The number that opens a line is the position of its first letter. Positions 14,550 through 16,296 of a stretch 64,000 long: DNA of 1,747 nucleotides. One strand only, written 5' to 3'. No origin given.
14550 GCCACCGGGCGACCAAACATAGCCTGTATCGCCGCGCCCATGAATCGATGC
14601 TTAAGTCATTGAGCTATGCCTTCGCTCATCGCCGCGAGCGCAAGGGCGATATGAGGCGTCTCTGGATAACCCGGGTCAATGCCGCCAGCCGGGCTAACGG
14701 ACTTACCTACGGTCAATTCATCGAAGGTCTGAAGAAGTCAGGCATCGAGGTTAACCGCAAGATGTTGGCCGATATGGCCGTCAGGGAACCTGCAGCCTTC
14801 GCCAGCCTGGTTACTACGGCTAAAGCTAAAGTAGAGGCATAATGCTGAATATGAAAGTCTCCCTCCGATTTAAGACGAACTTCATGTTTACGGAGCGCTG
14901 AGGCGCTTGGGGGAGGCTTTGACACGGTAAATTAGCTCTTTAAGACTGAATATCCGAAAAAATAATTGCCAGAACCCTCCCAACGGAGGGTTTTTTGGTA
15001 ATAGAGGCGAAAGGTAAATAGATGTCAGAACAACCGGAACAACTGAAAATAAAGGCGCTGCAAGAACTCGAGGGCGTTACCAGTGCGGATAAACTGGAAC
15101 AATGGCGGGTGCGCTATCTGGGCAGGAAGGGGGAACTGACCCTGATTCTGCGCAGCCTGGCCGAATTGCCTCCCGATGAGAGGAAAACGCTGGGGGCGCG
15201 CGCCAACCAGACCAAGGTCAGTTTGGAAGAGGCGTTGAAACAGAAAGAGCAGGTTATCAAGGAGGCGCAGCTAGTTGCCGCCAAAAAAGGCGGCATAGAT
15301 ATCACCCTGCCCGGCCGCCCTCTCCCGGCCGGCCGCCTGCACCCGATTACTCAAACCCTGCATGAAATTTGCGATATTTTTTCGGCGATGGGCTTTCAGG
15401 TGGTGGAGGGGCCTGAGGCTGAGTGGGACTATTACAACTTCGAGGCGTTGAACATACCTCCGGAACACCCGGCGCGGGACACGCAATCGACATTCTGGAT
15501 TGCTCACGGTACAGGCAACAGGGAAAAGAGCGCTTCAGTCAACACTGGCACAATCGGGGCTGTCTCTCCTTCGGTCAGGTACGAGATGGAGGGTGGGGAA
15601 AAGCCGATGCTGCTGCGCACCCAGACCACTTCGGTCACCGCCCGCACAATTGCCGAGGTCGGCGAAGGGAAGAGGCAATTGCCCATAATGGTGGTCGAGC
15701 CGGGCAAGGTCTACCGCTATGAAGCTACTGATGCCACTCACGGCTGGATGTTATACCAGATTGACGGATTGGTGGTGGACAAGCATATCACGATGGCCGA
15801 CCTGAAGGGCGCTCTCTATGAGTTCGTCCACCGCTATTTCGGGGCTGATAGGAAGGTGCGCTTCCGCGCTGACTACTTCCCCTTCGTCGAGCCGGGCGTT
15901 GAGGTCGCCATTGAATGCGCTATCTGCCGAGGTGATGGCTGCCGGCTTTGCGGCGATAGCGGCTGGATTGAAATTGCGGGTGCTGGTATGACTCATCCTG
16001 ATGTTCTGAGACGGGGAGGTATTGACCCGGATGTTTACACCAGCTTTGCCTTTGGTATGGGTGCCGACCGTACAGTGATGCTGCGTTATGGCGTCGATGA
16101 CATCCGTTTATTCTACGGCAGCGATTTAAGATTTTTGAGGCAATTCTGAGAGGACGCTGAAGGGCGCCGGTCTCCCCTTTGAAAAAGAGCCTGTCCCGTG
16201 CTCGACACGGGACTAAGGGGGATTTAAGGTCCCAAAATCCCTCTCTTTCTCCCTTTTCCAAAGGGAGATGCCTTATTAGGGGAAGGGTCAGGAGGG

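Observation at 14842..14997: pheM-like Phe leader peptide and four-segment attenuator between rplT and pheS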

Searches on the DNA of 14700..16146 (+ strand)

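Call 4: search_rna_families(source=window, start=14700, end=15100, threshold=evalue, max_evalue=10, show_alignments=3)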
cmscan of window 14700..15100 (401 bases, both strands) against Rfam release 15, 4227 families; matches with E-value up to 10: 6.
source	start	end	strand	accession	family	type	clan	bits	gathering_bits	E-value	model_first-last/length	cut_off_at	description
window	14946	14994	+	RF00372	sroH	Gene; sRNA;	-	21.2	80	0.004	112-161/161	no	sroH RNA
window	14773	14838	+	RF01092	GP_knot2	Cis-reg;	-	18.3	80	0.48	1-61/61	no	Gag/pol translational readthrough site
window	14953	14999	+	RF01859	Phe_leader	Cis-reg; leader;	-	17.3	55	2.3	1-125/125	no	Phenylalanine leader peptide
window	14944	15050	+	RF01932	bxd_4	Gene; lncRNA;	-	12.7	40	7.6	1-106/106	no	Bithoraxoid conserved region 4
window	14860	14881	-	RF01072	TMV_UPD-PK3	Cis-reg;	-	11.5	34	3.6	1-31/31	no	Pseudoknot of upstream pseudoknot domain (UPD) of the 3'UTR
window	14878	14889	+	RF00180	REN-SRE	Cis-reg;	-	10.7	41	7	1-37/37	no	Renin stability regulatory element (REN-SRE)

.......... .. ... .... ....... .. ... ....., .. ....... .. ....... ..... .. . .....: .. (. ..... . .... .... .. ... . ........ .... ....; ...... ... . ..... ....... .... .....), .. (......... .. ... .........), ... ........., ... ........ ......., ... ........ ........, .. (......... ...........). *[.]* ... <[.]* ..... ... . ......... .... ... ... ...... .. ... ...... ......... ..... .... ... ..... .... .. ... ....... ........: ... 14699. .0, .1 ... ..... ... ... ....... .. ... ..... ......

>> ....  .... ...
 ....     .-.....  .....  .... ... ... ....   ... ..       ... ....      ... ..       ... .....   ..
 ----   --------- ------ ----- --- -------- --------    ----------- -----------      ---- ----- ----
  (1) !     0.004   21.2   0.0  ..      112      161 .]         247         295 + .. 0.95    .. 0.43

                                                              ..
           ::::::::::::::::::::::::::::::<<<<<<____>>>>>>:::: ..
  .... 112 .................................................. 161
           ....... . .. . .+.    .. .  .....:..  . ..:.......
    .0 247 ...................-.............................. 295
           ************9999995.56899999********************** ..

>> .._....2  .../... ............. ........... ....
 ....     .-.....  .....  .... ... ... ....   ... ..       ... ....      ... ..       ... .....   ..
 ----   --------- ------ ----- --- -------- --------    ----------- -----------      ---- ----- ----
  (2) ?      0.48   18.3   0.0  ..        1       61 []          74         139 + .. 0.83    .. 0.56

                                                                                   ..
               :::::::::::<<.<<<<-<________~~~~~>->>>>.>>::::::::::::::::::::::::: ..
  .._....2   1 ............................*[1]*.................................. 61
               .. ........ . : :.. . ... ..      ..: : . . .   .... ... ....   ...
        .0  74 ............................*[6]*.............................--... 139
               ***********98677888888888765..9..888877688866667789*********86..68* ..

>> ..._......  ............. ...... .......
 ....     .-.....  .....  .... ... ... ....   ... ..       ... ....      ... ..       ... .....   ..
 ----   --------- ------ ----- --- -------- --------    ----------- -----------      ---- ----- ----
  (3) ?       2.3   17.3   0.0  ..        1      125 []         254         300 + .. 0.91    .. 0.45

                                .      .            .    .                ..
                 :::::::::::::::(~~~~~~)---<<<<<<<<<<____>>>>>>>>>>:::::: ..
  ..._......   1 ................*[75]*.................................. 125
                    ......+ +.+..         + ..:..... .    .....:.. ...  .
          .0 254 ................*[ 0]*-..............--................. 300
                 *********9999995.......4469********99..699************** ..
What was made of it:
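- On Rfam RF01859 Phe_leader: 17.3 bits (E = 2.3, terminator only) for the pheS leader (call 4).
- Tried and rejected: At E <= 10 it gave only chance-level hits, such as the sroH and Phe_leader terminator portions (call 4).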

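Call 70: search_rna_families(sources=[L004, L026, L067, L066, L061, L001, L011, L020, L032, L049, L008, L031, L054, L047, L016, L033, L056, L037, L027, L024], threshold=gathering)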
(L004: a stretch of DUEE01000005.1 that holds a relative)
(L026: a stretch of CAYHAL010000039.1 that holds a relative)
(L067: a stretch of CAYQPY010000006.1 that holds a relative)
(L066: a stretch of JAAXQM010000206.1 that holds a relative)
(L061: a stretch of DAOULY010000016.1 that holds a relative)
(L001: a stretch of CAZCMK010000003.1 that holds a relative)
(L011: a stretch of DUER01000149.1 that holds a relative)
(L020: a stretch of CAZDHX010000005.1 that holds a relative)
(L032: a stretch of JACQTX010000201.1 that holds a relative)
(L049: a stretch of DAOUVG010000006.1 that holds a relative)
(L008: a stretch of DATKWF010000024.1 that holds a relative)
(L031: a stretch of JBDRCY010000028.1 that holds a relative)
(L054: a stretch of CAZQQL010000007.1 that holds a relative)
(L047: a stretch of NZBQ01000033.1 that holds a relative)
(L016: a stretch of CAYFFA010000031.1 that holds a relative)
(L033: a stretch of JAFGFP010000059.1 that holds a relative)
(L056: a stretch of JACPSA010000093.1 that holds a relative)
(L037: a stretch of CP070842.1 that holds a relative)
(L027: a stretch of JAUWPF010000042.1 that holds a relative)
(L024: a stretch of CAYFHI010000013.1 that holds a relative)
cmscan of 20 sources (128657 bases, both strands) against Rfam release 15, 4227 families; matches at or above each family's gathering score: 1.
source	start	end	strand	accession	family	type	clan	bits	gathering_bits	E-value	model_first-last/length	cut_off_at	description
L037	100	471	+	RF00177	SSU_rRNA_bacteria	Gene; rRNA;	CL00111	101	50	2.2e-27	53-355/1533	no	Bacterial small subunit ribosomal RNA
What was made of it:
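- Tried and rejected: The only hit was a stray partial 16S rRNA match in L037 (call 70).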

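Call 82: build_rna_model(alignment_id=A3, structure=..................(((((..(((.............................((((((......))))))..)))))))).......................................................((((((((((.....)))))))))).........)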
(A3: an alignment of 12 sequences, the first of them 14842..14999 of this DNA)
Model R1 built from alignment A3 (12 sequences, 174 columns); structure: as given.
model positions 159; base pairs 24; branch points 1; effective number of sequences 3.01; information 0.59 bits per position. Calibrated on 0.2 Mb of random sequence (short: E-values are rough).
structure used (alignment columns):
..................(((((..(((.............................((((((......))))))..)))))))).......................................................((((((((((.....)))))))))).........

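Call 83: search_with_rna_model(model_id=R1, sources=[window, L001, L002, L009, L077, L081, L097, L161, L163, L165, L167, L168, L169, L170, L171, L173, L174, L176, L175, L004, L026, L067, L066, L061, L011, L020, L032, L049, L008, L031, L054, L047, L016, L033, L056, L037, L027, L024, L083, L084, L085, L086, L087, L088, L089, L090, L091, L092, L093, L094, L095, L096, L098, L099, L100], max_evalue=1, make_alignment=true, show_alignments=0)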
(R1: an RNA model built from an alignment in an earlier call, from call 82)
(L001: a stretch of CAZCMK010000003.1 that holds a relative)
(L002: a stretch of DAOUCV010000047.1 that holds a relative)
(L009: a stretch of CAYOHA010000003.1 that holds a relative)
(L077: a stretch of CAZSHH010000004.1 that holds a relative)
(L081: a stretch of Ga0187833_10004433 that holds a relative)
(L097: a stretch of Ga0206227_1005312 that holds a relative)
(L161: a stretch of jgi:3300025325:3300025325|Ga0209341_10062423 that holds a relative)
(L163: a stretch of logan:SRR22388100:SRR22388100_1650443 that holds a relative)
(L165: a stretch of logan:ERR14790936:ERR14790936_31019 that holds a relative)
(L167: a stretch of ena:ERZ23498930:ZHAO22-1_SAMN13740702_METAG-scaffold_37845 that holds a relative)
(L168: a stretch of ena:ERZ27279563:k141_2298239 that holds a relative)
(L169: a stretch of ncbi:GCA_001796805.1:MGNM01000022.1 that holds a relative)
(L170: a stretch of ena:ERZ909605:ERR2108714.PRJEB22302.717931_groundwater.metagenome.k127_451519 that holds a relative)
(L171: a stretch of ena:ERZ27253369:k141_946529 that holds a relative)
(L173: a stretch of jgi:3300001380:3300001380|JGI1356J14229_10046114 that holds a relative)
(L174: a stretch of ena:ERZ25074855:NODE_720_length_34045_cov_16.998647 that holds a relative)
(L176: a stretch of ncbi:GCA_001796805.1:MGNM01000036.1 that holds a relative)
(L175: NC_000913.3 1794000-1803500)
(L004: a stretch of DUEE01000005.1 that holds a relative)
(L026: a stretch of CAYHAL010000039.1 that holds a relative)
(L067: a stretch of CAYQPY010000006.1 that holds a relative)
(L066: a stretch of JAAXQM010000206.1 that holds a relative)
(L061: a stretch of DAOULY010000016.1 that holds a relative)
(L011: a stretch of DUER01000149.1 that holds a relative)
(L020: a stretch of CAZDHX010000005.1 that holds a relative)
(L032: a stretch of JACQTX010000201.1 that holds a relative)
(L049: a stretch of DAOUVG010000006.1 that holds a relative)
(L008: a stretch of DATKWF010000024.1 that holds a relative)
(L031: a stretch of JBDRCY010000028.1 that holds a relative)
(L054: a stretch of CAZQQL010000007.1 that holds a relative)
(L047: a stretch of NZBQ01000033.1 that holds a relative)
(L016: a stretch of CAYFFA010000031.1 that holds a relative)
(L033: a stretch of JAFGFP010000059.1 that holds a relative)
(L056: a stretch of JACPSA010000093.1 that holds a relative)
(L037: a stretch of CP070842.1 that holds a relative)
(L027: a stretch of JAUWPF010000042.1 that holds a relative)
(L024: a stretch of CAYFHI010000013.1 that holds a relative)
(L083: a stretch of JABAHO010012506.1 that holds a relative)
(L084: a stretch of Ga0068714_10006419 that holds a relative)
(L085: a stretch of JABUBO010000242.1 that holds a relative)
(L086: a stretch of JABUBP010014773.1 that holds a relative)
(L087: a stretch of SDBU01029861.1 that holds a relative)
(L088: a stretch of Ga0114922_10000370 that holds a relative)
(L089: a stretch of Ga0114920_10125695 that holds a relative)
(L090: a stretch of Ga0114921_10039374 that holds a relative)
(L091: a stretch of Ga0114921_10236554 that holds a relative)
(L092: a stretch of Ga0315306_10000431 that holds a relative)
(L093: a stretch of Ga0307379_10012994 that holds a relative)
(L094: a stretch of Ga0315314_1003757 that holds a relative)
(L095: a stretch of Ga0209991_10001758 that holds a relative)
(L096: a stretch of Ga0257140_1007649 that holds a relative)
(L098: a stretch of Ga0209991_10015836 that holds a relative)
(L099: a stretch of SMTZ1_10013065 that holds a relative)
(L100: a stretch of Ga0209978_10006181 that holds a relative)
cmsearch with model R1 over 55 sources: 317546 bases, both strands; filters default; matches with E-value up to 1: 27.
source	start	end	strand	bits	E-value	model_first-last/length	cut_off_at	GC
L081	1320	1478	+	147.8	2.3e-34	1-159/159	no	0.44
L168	1322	1480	+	146.6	4.6e-34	1-159/159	no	0.47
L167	633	795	+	143.7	2.5e-33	1-159/159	no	0.41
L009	2819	2980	+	143.5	2.8e-33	1-159/159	no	0.4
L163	1833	1979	+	143.4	3.1e-33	1-159/159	no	0.46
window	14842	15001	+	142.7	4.5e-33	1-159/159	no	0.44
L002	184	344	+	136.5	1.7e-31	1-159/159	no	0.44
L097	589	740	+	136.4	1.8e-31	1-159/159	no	0.42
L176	1331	1480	+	127.7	2.9e-29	1-159/159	no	0.45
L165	1835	1981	+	121.3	1.2e-27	1-159/159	no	0.47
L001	2831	2981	+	114.1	8e-26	1-159/159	no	0.38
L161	692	818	+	106.1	8.5e-24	1-159/159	no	0.49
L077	2818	2968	+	86.3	8.5e-19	1-159/159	no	0.45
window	6933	7082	-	59.8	4.4e-12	1-159/159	no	0.47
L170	998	1148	+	42.1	1.4e-07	1-159/159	no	0.44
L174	1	86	+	37.8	1.7e-06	76-159/159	5'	0.38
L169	971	1134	+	34.1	1.4e-05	1-159/159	no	0.46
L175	5151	5267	-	29.4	0.00022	1-159/159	no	0.46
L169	1096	1237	-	23.1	0.0089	1-159/159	no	0.38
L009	2949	3020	-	22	0.017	83-152/159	no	0.36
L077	2931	3053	-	19.1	0.09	1-159/159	no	0.44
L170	1111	1250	-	18.9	0.099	1-159/159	no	0.4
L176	1449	1521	-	18.2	0.15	77-152/159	no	0.44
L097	709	781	-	17.3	0.26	77-152/159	no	0.45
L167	757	880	-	17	0.3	1-159/159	no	0.4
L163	1948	1976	-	15.5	0.74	124-152/159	no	0.52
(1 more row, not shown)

Alignment A4: 27 matches aligned to the model, 226 columns, each read 5' to 3' on its own strand. Consensus structure (alignment columns), stored with it:
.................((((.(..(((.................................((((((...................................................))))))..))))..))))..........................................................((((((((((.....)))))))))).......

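Call 84: search_with_rna_model(model_id=R1, sources=[L175, L170, L169], max_evalue=0.01, show_alignments=3)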
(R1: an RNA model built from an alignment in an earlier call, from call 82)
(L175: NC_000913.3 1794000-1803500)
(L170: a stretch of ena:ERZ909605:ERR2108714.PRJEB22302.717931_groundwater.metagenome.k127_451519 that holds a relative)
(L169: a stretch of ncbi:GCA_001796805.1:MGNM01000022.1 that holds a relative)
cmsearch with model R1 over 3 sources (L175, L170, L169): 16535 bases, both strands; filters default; matches with E-value up to 0.01: 5.
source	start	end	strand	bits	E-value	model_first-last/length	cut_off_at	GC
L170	998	1148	+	42.1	7.2e-09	1-159/159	no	0.44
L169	971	1134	+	34.1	7.3e-07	1-159/159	no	0.46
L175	5151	5267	-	29.4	1.1e-05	1-159/159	no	0.46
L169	1096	1237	-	23.1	0.00046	1-159/159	no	0.38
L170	1111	1250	-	18.9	0.0052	1-159/159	no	0.4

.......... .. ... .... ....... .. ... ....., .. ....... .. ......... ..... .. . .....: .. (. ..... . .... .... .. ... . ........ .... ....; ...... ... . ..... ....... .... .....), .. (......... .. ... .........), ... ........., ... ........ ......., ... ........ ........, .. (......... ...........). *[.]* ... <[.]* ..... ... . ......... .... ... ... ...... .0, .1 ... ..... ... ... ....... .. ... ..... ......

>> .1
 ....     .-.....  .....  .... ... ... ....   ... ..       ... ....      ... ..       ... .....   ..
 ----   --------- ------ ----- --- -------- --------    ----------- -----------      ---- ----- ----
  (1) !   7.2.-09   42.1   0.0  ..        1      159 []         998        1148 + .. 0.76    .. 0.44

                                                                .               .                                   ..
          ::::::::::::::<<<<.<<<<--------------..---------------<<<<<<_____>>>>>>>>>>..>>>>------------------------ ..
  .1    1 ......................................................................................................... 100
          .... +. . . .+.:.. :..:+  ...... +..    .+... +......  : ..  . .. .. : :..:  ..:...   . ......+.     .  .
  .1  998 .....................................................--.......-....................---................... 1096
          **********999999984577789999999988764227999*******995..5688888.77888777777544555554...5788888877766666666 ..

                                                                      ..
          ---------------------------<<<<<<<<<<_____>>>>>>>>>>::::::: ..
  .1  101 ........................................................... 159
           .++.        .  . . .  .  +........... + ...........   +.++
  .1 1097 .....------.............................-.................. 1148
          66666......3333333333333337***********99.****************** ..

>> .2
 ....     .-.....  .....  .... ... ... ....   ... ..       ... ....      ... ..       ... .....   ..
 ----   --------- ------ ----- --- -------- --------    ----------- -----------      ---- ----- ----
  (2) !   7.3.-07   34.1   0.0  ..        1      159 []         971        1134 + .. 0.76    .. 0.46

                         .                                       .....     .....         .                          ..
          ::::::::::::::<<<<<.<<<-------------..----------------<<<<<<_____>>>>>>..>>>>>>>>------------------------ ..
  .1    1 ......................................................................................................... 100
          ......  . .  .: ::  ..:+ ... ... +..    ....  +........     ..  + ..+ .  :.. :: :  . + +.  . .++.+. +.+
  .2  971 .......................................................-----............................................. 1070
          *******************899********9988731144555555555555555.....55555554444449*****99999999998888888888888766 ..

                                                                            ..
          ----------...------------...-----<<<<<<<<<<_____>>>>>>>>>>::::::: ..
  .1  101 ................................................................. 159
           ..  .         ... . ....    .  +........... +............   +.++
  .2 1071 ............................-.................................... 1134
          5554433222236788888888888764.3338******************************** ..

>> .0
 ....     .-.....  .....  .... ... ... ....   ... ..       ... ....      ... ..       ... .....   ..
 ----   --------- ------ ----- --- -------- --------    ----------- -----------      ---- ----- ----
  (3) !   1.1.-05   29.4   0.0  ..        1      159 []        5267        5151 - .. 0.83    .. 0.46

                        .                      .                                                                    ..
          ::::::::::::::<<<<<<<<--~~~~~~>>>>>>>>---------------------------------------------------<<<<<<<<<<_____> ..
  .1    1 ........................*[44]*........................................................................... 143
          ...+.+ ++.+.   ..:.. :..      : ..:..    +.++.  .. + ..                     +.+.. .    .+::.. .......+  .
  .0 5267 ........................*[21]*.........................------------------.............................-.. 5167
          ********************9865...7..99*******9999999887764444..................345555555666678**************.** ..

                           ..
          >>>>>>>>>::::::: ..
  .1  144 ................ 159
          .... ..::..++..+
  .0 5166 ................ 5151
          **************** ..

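Call 93: search_with_rna_model(model_id=R1, sources=[L175, L179, L180, L181, L182, L183], max_evalue=10)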
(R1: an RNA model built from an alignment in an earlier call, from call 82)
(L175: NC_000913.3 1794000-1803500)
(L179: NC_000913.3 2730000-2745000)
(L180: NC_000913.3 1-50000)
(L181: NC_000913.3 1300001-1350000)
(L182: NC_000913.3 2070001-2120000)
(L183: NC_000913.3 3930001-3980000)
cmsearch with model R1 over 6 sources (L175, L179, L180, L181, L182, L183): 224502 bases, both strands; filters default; matches with E-value up to 10: 5.
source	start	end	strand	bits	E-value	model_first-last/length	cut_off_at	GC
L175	5151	5267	-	29.4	0.00016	1-159/159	no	0.46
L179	7588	7725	+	23.6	0.0045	1-159/159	no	0.43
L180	9888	9919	+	13.3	1.9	120-152/159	no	0.53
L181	11818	11842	+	13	2.2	127-152/159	no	0.56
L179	7687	7806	-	12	4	1-159/159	no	0.46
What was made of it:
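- That stretch also holds thrL, trpL, hisL and ilvL (call 93).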
